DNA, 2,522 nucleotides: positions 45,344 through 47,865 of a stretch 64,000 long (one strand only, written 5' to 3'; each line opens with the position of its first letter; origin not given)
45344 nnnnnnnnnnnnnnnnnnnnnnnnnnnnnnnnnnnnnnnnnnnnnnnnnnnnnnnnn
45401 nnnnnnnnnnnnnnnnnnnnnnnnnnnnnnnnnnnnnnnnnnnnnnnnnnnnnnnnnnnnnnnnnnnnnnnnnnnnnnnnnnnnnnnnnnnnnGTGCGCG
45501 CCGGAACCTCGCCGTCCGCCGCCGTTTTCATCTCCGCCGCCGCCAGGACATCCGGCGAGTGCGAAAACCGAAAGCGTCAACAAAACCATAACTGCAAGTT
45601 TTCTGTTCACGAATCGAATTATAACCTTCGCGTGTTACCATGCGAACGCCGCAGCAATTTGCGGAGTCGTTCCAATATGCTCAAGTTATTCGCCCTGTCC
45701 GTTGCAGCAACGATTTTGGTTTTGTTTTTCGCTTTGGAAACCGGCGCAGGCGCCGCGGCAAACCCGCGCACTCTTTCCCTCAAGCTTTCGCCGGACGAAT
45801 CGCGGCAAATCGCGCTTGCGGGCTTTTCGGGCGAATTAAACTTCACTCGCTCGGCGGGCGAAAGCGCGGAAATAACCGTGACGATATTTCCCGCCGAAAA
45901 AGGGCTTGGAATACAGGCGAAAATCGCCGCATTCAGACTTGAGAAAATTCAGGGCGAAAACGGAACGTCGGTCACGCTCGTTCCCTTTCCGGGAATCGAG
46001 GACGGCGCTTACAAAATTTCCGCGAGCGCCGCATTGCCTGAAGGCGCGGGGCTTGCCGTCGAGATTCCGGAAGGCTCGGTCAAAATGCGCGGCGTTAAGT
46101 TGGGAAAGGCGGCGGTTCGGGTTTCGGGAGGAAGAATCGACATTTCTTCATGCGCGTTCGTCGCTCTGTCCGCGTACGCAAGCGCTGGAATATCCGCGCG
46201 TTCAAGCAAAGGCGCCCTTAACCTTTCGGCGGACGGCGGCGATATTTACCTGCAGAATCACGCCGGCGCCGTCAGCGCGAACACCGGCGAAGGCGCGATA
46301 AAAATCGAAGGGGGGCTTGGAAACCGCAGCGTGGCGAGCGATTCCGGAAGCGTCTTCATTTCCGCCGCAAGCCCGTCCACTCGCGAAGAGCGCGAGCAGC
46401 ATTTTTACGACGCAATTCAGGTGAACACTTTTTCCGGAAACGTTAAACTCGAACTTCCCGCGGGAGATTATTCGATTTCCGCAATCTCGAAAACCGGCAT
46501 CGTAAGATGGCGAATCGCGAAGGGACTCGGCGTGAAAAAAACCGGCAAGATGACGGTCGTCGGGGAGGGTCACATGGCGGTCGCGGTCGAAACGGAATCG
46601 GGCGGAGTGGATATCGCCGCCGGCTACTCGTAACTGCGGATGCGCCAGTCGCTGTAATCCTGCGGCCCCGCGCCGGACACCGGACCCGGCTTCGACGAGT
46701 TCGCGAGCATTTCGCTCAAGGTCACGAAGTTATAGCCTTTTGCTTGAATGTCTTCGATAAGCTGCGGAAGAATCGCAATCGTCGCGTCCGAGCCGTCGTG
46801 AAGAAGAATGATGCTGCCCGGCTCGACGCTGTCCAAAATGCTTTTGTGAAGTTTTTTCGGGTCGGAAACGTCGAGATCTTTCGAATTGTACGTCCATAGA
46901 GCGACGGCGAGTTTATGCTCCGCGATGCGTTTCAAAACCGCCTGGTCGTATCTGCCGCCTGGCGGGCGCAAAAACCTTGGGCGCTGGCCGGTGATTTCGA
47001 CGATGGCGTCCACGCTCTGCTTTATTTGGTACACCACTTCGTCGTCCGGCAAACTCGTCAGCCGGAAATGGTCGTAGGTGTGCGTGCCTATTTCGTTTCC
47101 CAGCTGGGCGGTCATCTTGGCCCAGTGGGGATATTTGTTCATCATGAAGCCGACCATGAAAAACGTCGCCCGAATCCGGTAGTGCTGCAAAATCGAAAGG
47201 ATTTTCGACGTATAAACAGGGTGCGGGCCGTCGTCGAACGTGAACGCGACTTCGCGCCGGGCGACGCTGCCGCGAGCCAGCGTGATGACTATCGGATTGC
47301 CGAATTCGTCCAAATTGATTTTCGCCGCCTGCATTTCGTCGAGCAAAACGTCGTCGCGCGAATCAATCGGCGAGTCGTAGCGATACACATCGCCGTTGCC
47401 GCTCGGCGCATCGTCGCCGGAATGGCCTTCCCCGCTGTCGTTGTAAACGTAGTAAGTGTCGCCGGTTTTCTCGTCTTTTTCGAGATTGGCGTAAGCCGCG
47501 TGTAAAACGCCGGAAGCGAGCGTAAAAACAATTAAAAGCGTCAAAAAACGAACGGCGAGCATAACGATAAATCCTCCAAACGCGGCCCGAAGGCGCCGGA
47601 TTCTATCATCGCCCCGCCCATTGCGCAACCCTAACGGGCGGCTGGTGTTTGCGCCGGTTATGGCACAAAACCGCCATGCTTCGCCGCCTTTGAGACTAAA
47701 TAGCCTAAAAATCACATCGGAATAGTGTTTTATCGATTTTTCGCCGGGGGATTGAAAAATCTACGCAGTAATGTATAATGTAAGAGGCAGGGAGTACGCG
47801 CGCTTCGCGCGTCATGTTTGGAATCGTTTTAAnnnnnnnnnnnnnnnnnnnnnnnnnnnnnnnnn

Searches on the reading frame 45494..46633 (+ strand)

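Call 89: search_protein_families(library=pfam, proteins=[window:45494-46633:+], max_evalue=0.001)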
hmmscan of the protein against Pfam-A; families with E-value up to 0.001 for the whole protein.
window:45494-46633:+ (379 aa): 1 family
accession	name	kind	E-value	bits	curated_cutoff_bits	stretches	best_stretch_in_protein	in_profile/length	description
PF13349.12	DUF4097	-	6e-06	26.2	22.9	0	189-373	70-245/247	Toastrack DUF4097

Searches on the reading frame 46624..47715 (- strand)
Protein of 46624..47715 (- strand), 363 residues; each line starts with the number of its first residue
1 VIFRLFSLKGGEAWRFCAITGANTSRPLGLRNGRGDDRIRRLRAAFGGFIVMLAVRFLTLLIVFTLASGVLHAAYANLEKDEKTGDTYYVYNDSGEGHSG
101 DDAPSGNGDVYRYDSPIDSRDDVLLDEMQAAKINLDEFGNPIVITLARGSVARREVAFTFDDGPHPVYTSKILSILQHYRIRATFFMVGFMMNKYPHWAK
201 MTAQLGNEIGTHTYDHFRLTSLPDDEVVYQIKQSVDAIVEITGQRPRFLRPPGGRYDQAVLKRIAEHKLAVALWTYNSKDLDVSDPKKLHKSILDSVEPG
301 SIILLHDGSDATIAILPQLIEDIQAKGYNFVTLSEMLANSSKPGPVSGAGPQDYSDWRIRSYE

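Call 89: search_protein_families(library=pfam, proteins=[window:46624-47715:-], max_evalue=0.001)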
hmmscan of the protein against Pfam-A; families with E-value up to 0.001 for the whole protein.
window:46624-47715:- (363 aa): 2 families
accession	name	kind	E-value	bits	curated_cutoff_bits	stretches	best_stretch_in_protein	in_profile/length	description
PF01522.26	Polysacc_deac_1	-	3.4e-33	114.7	23.1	1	151-270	4-122/124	Polysaccharide deacetylase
PF03065.20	Glyco_hydro_57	-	0.00069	19.5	21.2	0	208-267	104-164/291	Glycosyl hydrolase family 57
